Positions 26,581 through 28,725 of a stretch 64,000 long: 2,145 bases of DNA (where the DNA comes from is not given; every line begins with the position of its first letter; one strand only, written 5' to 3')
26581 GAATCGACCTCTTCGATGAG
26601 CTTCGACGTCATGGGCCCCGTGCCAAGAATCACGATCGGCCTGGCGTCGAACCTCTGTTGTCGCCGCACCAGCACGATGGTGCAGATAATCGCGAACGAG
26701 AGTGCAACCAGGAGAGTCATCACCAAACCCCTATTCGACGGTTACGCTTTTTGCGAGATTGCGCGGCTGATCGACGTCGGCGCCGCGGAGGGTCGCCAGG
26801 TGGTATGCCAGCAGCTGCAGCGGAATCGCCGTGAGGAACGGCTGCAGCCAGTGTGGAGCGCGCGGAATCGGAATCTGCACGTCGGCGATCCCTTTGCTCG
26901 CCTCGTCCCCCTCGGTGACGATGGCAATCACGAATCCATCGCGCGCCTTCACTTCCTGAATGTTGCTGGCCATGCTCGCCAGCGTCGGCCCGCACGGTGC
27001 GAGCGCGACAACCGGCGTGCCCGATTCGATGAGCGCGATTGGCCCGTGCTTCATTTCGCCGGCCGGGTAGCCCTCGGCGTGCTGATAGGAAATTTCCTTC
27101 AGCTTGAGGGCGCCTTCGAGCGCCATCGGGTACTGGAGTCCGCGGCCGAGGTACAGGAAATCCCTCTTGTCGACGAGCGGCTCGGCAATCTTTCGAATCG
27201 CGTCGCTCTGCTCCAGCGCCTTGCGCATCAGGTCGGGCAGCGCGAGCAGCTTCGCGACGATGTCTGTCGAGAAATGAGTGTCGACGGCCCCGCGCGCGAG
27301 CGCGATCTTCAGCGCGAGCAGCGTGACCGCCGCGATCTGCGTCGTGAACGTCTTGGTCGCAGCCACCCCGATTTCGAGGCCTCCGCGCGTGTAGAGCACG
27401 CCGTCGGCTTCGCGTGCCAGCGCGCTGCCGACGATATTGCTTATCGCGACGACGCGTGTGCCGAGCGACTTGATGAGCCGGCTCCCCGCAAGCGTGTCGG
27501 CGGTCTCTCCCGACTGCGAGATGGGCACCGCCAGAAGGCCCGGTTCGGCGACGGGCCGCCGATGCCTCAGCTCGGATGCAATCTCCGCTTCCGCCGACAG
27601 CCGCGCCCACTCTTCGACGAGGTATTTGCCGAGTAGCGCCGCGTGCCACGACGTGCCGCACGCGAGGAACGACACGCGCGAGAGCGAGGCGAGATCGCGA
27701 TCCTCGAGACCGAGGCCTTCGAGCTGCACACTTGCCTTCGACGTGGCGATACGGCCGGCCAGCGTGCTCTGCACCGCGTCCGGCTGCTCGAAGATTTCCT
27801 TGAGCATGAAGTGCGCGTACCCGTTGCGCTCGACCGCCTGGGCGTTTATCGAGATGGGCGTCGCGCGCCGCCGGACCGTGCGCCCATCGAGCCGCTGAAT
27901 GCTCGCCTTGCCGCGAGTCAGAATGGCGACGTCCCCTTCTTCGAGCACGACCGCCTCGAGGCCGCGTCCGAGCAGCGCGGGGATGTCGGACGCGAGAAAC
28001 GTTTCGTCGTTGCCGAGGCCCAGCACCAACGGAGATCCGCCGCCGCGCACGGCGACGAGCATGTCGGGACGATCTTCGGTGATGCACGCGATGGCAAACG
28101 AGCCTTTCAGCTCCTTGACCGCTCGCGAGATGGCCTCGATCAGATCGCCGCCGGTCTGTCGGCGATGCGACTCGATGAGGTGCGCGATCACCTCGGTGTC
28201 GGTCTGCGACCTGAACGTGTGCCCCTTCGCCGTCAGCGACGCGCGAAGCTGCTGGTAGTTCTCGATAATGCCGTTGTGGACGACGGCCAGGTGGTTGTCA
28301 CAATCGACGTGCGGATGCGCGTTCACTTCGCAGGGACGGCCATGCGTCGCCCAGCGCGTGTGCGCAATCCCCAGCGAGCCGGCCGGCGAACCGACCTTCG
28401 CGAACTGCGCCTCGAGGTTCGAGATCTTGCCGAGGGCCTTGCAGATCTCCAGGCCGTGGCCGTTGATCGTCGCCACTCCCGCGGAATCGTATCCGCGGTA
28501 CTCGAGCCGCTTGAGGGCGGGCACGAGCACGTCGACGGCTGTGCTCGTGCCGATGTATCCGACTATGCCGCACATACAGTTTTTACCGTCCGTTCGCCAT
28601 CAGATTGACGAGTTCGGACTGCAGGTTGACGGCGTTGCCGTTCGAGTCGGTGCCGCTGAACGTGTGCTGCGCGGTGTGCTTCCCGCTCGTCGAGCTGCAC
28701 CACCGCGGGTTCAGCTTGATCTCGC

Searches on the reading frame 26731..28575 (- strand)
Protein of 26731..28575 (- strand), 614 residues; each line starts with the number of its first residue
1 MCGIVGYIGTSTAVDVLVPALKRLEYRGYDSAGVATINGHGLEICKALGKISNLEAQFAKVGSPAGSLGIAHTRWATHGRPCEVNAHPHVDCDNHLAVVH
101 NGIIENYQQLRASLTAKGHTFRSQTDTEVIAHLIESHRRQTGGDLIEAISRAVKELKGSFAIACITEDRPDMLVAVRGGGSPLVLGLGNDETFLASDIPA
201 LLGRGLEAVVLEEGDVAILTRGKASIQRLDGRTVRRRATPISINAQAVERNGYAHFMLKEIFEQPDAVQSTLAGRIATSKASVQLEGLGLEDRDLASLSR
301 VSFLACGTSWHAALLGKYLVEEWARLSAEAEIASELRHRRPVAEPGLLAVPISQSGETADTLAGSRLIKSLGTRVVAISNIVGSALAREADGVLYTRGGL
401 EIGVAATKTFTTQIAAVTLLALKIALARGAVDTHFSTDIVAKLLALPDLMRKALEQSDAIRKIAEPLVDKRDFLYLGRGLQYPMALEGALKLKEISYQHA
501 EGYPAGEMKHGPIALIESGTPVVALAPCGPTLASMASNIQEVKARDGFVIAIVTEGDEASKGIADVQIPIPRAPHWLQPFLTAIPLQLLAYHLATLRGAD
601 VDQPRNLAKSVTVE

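Call 14: find_encoding_contigs(protein=window:26731-28575:-, flank=10000, max_places=6)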
Protein window:26731-28575:- (614 aa): no gene with exactly this product is on record in the collection.
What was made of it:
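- Tried and rejected: The exact glmS product is not on record (call 14).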
